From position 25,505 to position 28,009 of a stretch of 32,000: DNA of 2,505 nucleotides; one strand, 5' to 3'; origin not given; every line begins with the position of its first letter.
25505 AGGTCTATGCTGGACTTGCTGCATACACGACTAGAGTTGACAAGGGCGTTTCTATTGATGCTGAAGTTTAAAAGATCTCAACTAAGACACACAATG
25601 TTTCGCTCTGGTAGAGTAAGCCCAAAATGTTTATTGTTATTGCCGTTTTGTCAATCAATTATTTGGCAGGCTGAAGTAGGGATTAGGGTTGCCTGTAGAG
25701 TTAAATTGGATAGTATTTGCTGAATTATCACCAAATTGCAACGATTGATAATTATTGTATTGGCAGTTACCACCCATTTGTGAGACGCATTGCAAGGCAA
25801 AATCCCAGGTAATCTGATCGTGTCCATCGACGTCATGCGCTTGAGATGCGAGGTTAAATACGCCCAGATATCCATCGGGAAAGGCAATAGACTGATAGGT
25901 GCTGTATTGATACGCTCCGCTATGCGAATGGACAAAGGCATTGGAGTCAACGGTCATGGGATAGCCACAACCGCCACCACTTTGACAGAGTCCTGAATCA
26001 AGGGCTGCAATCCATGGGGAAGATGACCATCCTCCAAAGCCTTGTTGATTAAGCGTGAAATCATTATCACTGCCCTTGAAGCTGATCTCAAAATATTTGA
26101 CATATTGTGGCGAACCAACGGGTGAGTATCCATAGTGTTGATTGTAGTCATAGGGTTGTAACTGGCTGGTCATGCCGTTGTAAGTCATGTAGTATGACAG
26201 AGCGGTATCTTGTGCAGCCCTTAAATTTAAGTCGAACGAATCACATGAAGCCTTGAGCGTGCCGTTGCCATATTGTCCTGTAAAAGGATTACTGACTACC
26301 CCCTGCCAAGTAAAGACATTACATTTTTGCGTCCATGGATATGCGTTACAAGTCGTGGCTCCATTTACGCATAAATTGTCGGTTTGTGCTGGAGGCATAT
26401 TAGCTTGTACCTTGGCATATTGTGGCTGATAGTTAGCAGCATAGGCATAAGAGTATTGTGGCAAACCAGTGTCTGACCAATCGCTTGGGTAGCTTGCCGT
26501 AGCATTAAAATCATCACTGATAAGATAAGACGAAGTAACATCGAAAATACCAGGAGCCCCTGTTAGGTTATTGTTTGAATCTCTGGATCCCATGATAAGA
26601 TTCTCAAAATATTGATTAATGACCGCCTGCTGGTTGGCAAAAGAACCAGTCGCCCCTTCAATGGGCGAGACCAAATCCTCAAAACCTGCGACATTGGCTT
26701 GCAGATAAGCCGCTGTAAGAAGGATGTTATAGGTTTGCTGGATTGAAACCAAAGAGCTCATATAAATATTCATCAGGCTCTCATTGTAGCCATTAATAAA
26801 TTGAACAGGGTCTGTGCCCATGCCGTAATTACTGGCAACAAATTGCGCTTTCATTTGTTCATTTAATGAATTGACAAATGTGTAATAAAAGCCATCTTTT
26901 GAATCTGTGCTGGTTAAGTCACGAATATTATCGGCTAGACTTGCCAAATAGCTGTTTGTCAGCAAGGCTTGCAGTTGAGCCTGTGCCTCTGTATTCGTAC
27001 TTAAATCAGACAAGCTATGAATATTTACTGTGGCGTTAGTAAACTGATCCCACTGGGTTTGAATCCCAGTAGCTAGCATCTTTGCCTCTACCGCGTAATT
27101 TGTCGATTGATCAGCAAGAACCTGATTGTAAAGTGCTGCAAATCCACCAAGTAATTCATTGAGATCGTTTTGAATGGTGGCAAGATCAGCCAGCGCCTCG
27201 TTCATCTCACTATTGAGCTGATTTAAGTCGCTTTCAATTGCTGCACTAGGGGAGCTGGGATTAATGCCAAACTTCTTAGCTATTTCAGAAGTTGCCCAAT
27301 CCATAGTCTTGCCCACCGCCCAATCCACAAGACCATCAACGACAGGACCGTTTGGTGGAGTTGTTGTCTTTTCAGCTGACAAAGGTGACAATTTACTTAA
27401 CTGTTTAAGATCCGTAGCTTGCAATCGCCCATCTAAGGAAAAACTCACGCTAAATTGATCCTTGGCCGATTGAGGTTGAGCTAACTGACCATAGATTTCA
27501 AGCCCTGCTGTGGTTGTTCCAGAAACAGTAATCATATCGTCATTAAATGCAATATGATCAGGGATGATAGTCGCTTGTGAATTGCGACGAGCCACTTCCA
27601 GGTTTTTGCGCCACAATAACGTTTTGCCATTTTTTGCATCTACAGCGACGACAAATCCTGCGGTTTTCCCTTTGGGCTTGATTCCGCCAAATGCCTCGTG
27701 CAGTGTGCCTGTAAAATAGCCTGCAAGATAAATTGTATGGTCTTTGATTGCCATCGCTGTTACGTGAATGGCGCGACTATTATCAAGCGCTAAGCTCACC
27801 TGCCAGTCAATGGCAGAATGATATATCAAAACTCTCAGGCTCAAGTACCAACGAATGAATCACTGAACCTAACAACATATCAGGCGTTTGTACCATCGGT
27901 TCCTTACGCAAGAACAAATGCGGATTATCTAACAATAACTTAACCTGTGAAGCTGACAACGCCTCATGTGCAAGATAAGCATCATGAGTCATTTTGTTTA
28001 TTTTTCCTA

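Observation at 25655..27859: Large orphan ORF with three-part architecture and an extracytoplasmic-looking Cys-rich C-terminus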

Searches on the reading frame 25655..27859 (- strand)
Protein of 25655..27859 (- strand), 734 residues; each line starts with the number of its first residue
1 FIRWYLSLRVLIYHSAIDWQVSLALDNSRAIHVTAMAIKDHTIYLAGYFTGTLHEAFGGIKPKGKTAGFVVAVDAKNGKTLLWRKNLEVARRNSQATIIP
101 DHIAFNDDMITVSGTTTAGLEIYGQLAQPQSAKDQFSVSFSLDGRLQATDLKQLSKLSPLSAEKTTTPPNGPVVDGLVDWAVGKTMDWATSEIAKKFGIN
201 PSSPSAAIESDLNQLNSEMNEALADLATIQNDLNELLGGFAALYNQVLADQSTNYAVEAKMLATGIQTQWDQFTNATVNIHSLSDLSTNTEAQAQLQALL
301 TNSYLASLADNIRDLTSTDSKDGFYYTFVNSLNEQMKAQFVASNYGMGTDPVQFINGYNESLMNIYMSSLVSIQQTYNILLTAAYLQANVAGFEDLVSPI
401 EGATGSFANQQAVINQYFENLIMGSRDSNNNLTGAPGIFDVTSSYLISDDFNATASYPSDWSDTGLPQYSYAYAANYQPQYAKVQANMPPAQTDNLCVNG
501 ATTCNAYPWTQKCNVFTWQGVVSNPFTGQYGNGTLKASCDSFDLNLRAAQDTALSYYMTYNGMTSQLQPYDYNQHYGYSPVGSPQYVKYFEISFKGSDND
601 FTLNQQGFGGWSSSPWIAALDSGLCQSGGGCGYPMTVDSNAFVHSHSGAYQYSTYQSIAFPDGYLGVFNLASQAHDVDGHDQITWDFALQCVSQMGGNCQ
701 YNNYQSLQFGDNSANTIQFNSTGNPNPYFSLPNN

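Call 3: search_protein_families(library=pfam, proteins=[window:25655-27859:-], max_evalue=1)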
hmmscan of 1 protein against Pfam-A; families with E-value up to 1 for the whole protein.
window:25655-27859:- (734 aa): 0 families
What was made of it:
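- On Vip3 insecticidal toxins: The window protein has no hit (call 3).
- Checked: Pfam gives 0 hits (call 3).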

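Call 4: search_protein_families(library=ncbifam, proteins=[window:25655-27859:-], max_evalue=1)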
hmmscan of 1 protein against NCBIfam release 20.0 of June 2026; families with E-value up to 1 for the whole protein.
window:25655-27859:- (734 aa): 2 families
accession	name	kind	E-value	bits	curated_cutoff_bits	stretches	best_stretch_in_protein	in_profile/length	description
TIGR04527.1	mycoplas_twoTM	subfamily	0.0026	17.5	125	1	204-329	69-186/248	MG_279/MG_280 family protein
NF005616.0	PRK07373.1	equivalog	0.059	11.9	646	1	637-658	33-54/449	DNA polymerase III subunit alpha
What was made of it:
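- Checked: NCBIfam gives only noise (call 4).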

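Call 5: search_solved_structures(query=window:25658-27844:-, max_evalue=10)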
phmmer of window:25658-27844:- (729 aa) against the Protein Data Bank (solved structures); distinct sequences matched with E-value up to 10: 0.
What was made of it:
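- Checked: A PDB sequence search gives 0 hits (call 5).
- None, beyond the lack of any database family name (calls 3-5).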

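Call 7: find_homologous_proteins(query=window:25658-27844:-, max_evalue=0.001)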
Query window:25658-27844:- (729 aa): 1 proteins with E <= 0.001 among 8000 candidates.
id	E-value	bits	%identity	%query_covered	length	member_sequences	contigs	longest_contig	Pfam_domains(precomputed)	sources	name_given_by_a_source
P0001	0.0e+0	1648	100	99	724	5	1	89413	-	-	-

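Call 11: find_encoding_contigs(protein=P0001, flank=10000, max_places=6)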
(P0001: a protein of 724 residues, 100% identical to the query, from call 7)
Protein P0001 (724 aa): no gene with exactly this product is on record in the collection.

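Call 12: list_cluster_members(proteins=[P0001])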
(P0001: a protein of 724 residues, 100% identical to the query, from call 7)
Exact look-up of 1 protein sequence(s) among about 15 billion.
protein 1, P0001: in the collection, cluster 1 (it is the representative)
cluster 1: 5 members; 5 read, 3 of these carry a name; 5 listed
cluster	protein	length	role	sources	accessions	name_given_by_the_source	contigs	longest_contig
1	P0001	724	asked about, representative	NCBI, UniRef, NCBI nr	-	-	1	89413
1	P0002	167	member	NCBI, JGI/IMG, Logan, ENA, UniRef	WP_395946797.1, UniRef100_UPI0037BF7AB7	hypothetical protein [Caedibacter taeniospiralis] | hypothetical protein | hypothetical protein n=1 Tax=Caedibacter taeniospiralis TaxID=28907 RepID=UPI0037BF7AB7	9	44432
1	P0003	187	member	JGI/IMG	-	hypothetical protein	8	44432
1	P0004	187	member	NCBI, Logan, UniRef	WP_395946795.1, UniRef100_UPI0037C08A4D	hypothetical protein [Caedibacter taeniospiralis] | hypothetical protein n=1 Tax=Caedibacter taeniospiralis TaxID=28907 RepID=UPI0037C08A4D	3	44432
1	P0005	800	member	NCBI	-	-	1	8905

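Call 14: find_encoding_contigs(protein=P0005, flank=10000, max_places=6)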
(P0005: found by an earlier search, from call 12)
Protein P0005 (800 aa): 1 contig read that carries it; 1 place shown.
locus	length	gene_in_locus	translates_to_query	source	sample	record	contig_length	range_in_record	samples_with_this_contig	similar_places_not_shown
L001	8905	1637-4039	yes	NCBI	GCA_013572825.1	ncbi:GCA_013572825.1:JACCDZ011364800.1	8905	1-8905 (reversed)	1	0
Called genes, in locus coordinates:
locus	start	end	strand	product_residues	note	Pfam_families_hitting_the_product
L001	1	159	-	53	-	?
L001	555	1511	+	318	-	PF00126:HTH_1 (weak)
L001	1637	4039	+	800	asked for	-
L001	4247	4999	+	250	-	PF00215:OMPdecase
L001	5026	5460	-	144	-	PF00011:HSP20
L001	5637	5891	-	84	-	PF10387:DUF2442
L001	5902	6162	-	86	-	PF13711:DUF4160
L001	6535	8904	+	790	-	?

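Call 15: find_encoding_contigs(protein=P0002, flank=10000, max_places=4)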
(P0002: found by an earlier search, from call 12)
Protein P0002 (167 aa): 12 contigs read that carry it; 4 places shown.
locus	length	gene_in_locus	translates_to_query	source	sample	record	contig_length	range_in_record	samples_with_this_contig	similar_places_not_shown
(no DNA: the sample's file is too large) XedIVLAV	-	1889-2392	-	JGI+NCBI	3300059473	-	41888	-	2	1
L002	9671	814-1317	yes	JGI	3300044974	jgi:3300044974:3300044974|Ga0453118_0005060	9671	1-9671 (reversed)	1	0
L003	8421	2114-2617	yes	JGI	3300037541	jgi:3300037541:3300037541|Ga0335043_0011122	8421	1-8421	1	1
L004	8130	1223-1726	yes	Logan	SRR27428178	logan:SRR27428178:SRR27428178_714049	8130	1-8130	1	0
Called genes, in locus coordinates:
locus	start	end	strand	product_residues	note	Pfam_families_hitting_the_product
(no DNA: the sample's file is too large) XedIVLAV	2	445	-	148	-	?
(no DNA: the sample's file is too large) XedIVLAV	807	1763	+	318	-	PF00126:HTH_1 (weak)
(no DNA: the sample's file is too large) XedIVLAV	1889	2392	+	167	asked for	-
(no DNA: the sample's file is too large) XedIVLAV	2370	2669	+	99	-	-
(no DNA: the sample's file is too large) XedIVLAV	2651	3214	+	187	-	-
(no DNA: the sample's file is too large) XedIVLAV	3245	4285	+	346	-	-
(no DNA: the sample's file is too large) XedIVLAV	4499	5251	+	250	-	PF00215:OMPdecase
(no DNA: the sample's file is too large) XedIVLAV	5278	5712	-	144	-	PF00011:HSP20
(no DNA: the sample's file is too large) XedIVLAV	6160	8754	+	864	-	PF02861:Clp_N, PF23569:NBD_SMAX1 (weak), PF00004:AAA, PF17871:AAA_lid_9, PF07724:AAA_2, PF00004:AAA, PF07728:AAA_5, PF10431:ClpB_D2-small, +7 more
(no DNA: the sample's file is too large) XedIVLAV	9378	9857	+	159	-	PF03449:GreA_GreB_N, PF01272:GreA_GreB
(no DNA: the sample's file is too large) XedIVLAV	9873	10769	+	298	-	PF00892:EamA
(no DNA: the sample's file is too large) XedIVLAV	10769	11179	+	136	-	PF08780:NTase_sub_bind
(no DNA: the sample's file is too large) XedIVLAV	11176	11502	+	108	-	PF18765:Polbeta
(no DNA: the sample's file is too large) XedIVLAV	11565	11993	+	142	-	PF20432:Xre-like-HTH, PF09722:Xre_MbcA_ParS_C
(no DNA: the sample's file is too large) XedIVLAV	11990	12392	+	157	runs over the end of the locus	PF08808:RES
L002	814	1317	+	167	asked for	-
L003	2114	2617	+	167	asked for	-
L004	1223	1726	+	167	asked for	-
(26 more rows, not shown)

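Call 21: search_protein_representatives(protein=window:25658-27844:-)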
Query: 729 residues. Proteins with E-value up to 0.001 (for the whole library): 20; up to 1e-10: 9; up to 1e-30: 5. The best 20 are listed.
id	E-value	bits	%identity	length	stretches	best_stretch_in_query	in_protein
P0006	5.6e-204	696.1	88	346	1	381-728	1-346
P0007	4.2e-76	273.5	48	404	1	14-323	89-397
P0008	4.2e-39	151.2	41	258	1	147-377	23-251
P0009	3.8e-38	148.0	33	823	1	12-536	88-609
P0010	7.4e-36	140.5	31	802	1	12-612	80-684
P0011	2.2e-28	115.8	27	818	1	13-527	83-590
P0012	1.1e-17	80.4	30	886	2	13-281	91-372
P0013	3.8e-15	72.0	32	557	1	200-578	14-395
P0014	1.6e-12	63.3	31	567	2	171-414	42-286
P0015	1.7e-09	53.4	28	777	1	75-527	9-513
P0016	4.4e-09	51.9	31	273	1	170-399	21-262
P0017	6.0e-08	48.2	29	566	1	178-536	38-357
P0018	1.6e-07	46.8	28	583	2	156-416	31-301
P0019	2.4e-07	46.2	34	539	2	257-385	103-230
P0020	2.7e-07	46.0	30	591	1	169-387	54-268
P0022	4.5e-07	45.3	29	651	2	167-387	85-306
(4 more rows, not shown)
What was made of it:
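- Checked: An exhaustive HMMER search finds 20 related clusters (call 21).
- Tried and rejected: The exhaustive HMMER search was what found the family (call 21).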

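Call 25: predict_structure(protein=window:25658-27844:-)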
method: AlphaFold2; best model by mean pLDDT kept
length: 729 residues; sequences in the alignment: 1
mean_pLDDT: 35.1   pTM: 0.23
mean pLDDT of the five models: 35.1, 28.6, 26.5, 25.5, 24.9
residues with pLDDT >= 90: 0; 70-90: 0; 50-70: 47; < 50: 682
segments of 3 or more residues with pLDDT < 50: 1-23, 46-61, 71-75, 79-92, 102-105, 112-729
pLDDT, mean of each block of 10 residues (from residue 1): 37 37 51 61 49 37 54 46 34 51 53 43 39 34 31 28 32 31 36 39 38 41 42 43 39 41 43 35 39 37 35 38 39 38 37 38 35 35 31 28 34 40 37 25 23 26 21 24 26 28 31 31 32 35 31 31 34 29 29 33 25 25 29 23 27 32 33 34 32 32 33 33 27
secondary structure, 60 per line:
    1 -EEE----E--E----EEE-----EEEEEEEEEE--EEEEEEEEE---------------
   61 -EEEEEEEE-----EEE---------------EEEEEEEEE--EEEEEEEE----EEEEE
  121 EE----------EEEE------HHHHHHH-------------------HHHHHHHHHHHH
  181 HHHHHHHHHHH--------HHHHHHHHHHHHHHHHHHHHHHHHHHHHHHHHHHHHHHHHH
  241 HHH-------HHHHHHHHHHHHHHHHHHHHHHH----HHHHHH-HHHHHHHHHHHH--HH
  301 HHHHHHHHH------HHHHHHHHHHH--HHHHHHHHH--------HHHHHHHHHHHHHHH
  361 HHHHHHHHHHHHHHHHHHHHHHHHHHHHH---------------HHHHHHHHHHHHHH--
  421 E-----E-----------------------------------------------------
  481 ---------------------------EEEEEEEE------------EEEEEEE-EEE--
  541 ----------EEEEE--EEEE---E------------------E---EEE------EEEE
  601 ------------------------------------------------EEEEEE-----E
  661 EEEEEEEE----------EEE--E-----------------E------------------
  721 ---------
elements in order (helices of 4 or more, strands of 3 or more residues): E2-4 E17-19 E25-34 E37-45 E62-69 E75-77 E93-101 E104-111 E116-122 E133-136 H143-149 H169-191 H200-243 H251-273 H278-283 H285-296 H299-309 H316-326 H329-337 H346-389 H405-418 E508-515 E528-534 E536-538 E551-555 E558-561 E588-590 E597-600 E649-654 E660-668 E679-681
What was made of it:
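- Tried and rejected: Single-sequence AlphaFold was useless, at pLDDT 35 (call 25).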

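Call 26: find_homologous_proteins(query=A2, max_evalue=0.001)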
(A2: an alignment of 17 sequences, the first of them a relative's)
Query A2 (17 sequences) (800 aa, profile of the alignment): 3 proteins with E <= 0.001 among 8000 candidates.
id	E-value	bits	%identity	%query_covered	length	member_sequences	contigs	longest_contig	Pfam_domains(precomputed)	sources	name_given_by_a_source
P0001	6.2e-148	512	95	90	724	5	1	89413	-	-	-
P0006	5.5e-54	202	82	43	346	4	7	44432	-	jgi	jgi:hypothetical protein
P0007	3.6e-52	196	49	44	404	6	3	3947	-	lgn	-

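Call 29: find_related_loci(query=A3, collection=genome_contigs, flank=8000)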
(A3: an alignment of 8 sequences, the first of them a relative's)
Query A3 (800 aa) in genome_contigs; peptide patterns used: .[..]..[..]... (x = any residue, [..] = any of these).
21 stretches matched a pattern; 2 encode a relative of the query (tblastn E <= 1e-3); 2 distinct loci.
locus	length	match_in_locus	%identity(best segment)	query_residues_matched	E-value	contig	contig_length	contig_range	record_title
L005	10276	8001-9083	36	240-589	4e-52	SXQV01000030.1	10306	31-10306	MAG: Methylococcaceae bacterium isolate F1-140-MAGs039 F1-140__c56429, whole genome shotgun sequence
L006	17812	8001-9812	25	1-609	1e-41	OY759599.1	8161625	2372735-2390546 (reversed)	MAG: Desulfatiglandales bacterium isolate ef928343-fb2c-4ac1-bd77-a4af7a033044 genome assembly, chromosome: 1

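Call 32: search_protein_families(library=pfam, proteins=[L006:7983-10457:+, L006:5729-6475:+, L006:11408-13258:-, L006:13268-14290:-, L006:4647-5159:-, L006:1902-4598:-, L005:7842-9857:+, L005:6540-7787:+, L005:3682-5340:-, L005:1226-2971:-], max_evalue=0.01)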
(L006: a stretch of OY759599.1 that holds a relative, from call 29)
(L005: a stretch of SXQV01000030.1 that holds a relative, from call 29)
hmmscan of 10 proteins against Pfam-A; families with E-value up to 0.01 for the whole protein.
L006:7983-10457:+ (824 aa): 1 family
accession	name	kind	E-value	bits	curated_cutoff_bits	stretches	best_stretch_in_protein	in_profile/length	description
PF12495.13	Vip3A_N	-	0.00072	20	25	1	287-331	81-125/177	Vegetative insecticide protein 3A N terminal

L006:5729-6475:+ (248 aa): 0 families

L006:11408-13258:- (616 aa): 3 families
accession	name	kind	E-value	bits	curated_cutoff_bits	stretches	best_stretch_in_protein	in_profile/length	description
PF02518.31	HATPase_c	-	8.6e-23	81.3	26.4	1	352-471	2-109/111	Histidine kinase-, DNA gyrase B-, and HSP90-like ATPase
PF00072.30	Response_reg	-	1.3e-22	80.4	30.2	1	494-605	1-110/111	Response regulator receiver domain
PF00512.31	HisKA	-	0.00031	21.2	26.9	1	247-308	3-63/66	His Kinase A (phospho-acceptor) domain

L006:13268-14290:- (340 aa): 1 family
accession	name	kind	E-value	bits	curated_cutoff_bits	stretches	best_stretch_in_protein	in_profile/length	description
PF09084.16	NMT1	-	1.3e-49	169.5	20.5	1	47-259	2-216/216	NMT1/THI5 like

L006:4647-5159:- (170 aa): 1 family
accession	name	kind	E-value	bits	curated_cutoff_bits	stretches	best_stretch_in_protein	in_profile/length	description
PF01584.24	CheW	-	1.8e-40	138.2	23.5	1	21-161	1-137/138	CheW-like domain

L006:1902-4598:- (898 aa): 5 families
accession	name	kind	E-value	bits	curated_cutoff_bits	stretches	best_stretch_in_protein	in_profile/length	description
PF00015.26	MCPsignal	-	3.1e-42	144.8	34.6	1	663-806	14-171/172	Methyl-accepting chemotaxis protein (MCP) signalling domain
PF12729.13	4HB_MCP_1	-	4.9e-10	39.7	27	1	3-154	1-154/181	Four helix bundle sensory module for signal transduction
PF16591.11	HBM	-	0.0003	20.7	29.8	1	302-435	9-141/254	Helical bimodular sensor domain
PF16522.10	FliS_cochap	-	0.0037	17.6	43.2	1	240-302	19-78/149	Flagellar FLiS export co-chaperone, HP1076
PF13273.12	DUF4064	-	0.0053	17.4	32.1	1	539-579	42-82/102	Protein of unknown function (DUF4064)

L005:7842-9857:+ (671 aa): 0 families

L005:6540-7787:+ (415 aa): 0 families

L005:3682-5340:- (552 aa): 3 families
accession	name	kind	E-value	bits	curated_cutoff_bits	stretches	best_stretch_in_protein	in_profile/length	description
PF20142.4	Scaffold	-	7.1e-28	98.5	24.6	1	73-213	2-139/139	Scaffold domain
PF03734.19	YkuD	-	9.4e-22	78.6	23.4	1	327-481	2-139/146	L,D-transpeptidase catalytic domain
PF01471.23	PG_binding_1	-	7.5e-09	36.1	23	1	240-300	2-57/57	Putative peptidoglycan binding domain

L005:1226-2971:- (581 aa): 4 families
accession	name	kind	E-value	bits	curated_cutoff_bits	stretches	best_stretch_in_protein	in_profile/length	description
PF02878.22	PGM_PMM_I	-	2.6e-10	40.6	22.5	1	94-159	55-121/138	Phosphoglucomutase/phosphomannomutase, alpha/beta/alpha domain I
PF02879.22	PGM_PMM_II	-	1.9e-09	38.4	29.3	1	209-306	3-99/103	Phosphoglucomutase/phosphomannomutase, alpha/beta/alpha domain II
PF02880.22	PGM_PMM_III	-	1.1e-07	32.3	20.7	1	319-439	2-115/115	Phosphoglucomutase/phosphomannomutase, alpha/beta/alpha domain III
PF00408.26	PGM_PMM_IV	-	1e-06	29.2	23.1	1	501-567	12-66/68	Phosphoglucomutase/phosphomannomutase, C-terminal domain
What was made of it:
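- Closest known: Vip3 vegetative insecticidal proteins. Same: One distant family member (the Desulfatiglandales MAG protein) gives a 45-residue Vip3A_N hit at E 7e-4 (call 32).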

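Call 33: search_protein_families(library=pfam, alignment_id=A2, max_evalue=0.1)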
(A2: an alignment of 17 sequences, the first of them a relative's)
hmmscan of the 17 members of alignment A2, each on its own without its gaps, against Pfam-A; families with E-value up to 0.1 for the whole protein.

A. member 1, P0005 (800 aa): 1 family
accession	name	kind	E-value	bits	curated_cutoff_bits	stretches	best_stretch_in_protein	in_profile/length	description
PF13857.12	Ank_5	-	0.039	14.8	27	0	31-64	18-53/56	Ankyrin repeats (many copies)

B. families by the number of members that match (of 17 scanned): 16 families
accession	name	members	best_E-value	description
PF11488.14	Lge1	3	0.0034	Transcriptional regulatory protein LGE1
PF04513.17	Baculo_PEP_C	2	0.03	Baculovirus polyhedron envelope protein, PEP, C terminus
PF12495.13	Vip3A_N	1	0.00071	Vegetative insecticide protein 3A N terminal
PF05791.16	Bacillus_HBL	1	0.0095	Bacillus haemolytic enterotoxin (HBL)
PF08824.15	Serine_rich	1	0.017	Serine rich protein interaction domain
PF05531.17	NPV_P10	1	0.023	Nucleopolyhedrovirus P10 protein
PF11348.13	DUF3150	1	0.027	Protein of unknown function (DUF3150)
PF17192.9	MukF_M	1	0.027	MukF middle domain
PF11266.14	Ald_deCOase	1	0.036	Long-chain fatty aldehyde decarbonylase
PF10824.14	T7SS_ESX_EspC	1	0.037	Excreted virulence factor EspC, type VII ESX diderm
PF13857.12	Ank_5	1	0.039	Ankyrin repeats (many copies)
PF13339.11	AATF-Che1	1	0.05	Apoptosis antagonizing transcription factor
PF05377.16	FlaC_arch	1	0.073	Flagella accessory protein C (FlaC)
PF10554.14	Phage_ASH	1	0.074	Ash protein family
PF21121.2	Nup49_C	1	0.087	Nucleoporin Nup49 C-terminal helical region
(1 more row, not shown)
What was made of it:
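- On ClyA/Hbl/Nhe/Cry6 alpha pore-forming toxins: Bacillus_HBL reaches E 0.0095 in 1 of 17 members (call 33).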
